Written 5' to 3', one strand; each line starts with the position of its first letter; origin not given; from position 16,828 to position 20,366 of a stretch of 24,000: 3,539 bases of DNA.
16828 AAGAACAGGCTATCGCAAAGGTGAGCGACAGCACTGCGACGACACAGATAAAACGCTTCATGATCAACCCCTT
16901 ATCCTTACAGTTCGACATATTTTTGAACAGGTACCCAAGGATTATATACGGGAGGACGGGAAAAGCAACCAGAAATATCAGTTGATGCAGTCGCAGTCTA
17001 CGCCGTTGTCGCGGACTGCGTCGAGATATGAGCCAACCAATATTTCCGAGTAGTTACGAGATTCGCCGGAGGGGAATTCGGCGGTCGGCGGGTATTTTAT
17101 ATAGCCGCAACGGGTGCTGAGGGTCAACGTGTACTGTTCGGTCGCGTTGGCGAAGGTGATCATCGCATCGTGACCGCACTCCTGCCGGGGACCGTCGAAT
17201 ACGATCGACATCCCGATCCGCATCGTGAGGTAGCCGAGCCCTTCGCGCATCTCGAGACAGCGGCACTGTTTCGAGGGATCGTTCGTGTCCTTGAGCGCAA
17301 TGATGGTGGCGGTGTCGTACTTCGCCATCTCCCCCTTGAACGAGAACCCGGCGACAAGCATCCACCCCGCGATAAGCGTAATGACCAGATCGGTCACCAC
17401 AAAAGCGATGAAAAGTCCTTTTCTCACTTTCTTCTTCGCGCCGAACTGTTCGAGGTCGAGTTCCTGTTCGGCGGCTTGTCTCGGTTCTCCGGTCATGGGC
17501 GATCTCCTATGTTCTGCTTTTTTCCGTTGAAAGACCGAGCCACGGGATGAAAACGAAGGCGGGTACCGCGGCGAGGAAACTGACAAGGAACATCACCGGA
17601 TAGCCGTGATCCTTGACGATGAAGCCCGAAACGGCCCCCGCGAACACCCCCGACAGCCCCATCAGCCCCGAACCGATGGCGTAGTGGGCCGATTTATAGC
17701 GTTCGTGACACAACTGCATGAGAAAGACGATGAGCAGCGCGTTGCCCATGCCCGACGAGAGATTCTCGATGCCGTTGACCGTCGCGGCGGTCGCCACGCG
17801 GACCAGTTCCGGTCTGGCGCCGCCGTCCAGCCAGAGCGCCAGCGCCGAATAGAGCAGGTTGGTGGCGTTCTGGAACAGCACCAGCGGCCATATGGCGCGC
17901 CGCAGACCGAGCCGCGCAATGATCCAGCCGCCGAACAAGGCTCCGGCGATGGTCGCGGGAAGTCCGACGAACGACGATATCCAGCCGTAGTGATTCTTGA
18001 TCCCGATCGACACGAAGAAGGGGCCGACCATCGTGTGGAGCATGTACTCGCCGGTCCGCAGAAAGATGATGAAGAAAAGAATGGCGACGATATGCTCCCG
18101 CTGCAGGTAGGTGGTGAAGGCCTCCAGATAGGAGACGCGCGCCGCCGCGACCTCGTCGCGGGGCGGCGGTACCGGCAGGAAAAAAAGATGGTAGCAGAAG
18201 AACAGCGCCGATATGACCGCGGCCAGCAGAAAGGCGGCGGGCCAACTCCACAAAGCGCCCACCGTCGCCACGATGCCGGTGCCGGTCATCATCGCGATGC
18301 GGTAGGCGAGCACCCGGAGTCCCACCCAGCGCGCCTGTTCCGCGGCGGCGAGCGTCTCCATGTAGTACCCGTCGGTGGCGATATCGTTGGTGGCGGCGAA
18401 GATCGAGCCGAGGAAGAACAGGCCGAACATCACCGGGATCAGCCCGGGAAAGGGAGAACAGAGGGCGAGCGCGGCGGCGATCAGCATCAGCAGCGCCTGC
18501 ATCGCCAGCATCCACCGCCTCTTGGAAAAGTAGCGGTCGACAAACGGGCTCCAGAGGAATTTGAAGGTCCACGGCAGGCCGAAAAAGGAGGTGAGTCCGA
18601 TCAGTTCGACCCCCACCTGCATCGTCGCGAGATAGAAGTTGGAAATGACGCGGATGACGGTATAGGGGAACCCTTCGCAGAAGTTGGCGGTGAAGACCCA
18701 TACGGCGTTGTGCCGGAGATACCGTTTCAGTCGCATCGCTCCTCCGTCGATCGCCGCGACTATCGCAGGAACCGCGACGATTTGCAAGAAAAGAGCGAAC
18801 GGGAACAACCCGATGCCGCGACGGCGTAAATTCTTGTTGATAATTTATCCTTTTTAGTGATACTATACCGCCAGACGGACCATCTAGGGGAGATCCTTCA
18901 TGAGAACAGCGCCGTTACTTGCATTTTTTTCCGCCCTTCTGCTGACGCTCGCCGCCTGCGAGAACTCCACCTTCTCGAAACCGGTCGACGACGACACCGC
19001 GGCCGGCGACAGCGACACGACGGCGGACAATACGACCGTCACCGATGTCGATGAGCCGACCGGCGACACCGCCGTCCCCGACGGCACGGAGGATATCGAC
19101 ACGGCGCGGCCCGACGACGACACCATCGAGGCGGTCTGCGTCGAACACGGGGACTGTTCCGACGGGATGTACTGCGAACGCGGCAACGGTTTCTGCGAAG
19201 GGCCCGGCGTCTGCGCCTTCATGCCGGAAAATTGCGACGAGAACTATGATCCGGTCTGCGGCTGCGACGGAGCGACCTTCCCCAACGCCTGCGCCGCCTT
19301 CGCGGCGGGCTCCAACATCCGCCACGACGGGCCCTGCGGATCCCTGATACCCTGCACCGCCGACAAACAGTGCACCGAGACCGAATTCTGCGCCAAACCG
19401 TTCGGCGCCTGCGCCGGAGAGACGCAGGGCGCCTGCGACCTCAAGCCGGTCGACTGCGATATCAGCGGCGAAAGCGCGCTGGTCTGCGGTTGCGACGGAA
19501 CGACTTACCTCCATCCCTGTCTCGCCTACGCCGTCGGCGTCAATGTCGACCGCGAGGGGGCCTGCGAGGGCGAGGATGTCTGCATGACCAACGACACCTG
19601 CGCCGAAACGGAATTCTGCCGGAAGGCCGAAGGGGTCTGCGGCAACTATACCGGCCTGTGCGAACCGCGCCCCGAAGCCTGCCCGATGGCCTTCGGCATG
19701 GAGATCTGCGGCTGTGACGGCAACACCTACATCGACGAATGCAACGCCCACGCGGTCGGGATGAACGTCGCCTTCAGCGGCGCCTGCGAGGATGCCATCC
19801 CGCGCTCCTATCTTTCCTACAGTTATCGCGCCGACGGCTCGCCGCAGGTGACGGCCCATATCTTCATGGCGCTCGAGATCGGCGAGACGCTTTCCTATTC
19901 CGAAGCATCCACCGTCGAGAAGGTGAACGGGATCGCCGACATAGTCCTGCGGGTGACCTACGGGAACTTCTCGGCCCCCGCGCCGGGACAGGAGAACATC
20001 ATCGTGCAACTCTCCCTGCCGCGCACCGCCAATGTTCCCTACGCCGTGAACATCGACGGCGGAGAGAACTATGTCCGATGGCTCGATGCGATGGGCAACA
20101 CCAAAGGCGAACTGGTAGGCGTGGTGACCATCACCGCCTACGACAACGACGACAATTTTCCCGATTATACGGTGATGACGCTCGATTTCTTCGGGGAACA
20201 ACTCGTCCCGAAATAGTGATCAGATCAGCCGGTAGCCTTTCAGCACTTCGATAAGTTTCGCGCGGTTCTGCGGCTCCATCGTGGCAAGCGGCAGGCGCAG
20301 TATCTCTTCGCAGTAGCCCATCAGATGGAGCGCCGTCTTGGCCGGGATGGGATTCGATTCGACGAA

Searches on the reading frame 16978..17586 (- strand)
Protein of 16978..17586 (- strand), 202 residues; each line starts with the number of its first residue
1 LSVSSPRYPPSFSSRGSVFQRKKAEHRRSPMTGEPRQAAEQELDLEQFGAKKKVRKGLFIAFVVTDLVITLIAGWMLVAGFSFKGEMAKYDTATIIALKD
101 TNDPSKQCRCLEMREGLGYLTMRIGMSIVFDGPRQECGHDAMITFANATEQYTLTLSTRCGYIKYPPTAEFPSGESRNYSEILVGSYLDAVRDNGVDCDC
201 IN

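Call 13: search_protein_families(library=pfam, proteins=[window:16978-17586:-], max_evalue=10)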
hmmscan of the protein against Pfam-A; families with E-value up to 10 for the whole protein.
window:16978-17586:- (202 aa): 1 family
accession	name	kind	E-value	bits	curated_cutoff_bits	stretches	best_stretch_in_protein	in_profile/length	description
PF06749.17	DUF1218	-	0.1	13.5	25.3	1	52-108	28-75/95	Protein of unknown function (DUF1218)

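Call 14: search_protein_families(library=ncbifam, proteins=[window:16978-17586:-], max_evalue=10)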
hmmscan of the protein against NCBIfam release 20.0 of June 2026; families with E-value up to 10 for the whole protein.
window:16978-17586:- (202 aa): 0 families

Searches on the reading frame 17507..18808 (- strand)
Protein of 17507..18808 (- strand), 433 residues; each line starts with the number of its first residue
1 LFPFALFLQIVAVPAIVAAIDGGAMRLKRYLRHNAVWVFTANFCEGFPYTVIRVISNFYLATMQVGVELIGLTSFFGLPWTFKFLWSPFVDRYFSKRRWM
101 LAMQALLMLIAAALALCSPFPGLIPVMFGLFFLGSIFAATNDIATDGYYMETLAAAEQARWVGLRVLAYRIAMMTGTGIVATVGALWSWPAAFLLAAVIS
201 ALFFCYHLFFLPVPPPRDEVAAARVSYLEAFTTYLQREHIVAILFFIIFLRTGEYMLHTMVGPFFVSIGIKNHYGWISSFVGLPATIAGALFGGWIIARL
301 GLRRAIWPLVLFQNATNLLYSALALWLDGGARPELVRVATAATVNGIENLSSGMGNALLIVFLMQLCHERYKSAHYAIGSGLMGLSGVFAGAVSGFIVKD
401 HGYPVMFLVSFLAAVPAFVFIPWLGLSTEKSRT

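Call 13: search_protein_families(library=pfam, proteins=[window:17507-18808:-], max_evalue=10)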
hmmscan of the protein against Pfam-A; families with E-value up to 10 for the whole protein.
window:17507-18808:- (433 aa): 3 families
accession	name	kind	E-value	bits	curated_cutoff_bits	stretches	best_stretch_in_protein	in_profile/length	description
PF07690.21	MFS_1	-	4.1e-23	82.3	33.4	2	39-325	2-290/347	Major Facilitator Superfamily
PF13000.13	Acatn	-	0.00044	19.4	23.7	1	65-114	34-88/546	Acetyl-coenzyme A transporter 1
PF20787.2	SPP1_GP23-1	-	0.14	12.6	27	1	323-340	8-25/47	SPP1 phage GP23.1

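Call 14: search_protein_families(library=ncbifam, proteins=[window:17507-18808:-], max_evalue=10)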
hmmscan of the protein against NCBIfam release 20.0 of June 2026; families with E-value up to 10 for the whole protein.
window:17507-18808:- (433 aa): 7 families
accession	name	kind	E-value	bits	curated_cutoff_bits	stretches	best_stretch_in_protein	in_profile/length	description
TIGR00901.2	2A0125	subfamily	2.8e-68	230.5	350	1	31-423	2-416/417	AmpG family muropeptide MFS transporter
NF008867.0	PRK11902.1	equivalog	1.7e-45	155.7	656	1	40-421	20-400/419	muropeptide transporter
NF008238.0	PRK11010.1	equivalog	2.6e-41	142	756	1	32-420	11-398/492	muropeptide MFS transporter AmpG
TIGR02718.1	sider_RhtX_FptX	subfamily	3.1e-24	85.6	356.15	1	68-417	36-383/390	RhtX/FptX family siderophore transporter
TIGR00880.1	2_A_01_02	superfamily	1.8e-07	31.3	131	1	83-212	11-139/141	multidrug resistance protein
TIGR00900.1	2A0121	subfamily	1.6e-06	27.8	319.6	1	89-397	57-359/364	H+ Antiporter protein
TIGR00895.1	2A0115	subfamily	0.072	12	418.55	2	37-212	21-193/398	aromatic acid/H+ symport family MFS transporter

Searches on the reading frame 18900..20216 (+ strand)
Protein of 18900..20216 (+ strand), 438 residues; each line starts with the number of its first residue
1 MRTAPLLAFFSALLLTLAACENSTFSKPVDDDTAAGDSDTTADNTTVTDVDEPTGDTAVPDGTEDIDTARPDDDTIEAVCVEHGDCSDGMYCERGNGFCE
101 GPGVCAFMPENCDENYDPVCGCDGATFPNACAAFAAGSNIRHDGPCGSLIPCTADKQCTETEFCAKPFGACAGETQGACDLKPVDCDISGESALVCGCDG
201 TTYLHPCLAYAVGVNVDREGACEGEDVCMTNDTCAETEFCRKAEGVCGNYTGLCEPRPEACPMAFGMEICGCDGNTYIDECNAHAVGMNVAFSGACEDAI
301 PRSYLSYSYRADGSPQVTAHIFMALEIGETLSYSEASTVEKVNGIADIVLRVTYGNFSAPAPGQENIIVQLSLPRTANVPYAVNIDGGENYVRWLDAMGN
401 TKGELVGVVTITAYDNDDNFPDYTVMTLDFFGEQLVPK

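Call 13: search_protein_families(library=pfam, proteins=[window:18900-20216:+], max_evalue=10)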
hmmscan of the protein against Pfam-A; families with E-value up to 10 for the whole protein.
window:18900-20216:+ (438 aa): 2 families
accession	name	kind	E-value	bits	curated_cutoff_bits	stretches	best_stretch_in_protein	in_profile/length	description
PF07648.20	Kazal_2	-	1.4e-09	38.3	22.8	3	109-146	3-48/48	Kazal-type serine protease inhibitor domain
PF00050.26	Kazal_1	-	2e-05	24.9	21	2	105-132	1-29/49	Kazal-type serine protease inhibitor domain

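Call 14: search_protein_families(library=ncbifam, proteins=[window:18900-20216:+], max_evalue=10)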
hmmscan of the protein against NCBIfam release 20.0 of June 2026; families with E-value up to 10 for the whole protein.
window:18900-20216:+ (438 aa): 1 family
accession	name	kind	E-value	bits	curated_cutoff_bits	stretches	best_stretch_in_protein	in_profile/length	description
NF050142.1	PG1828_fam_lipo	equivalog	0.063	14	50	1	7-53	6-51/59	PG1828 family lipoprotein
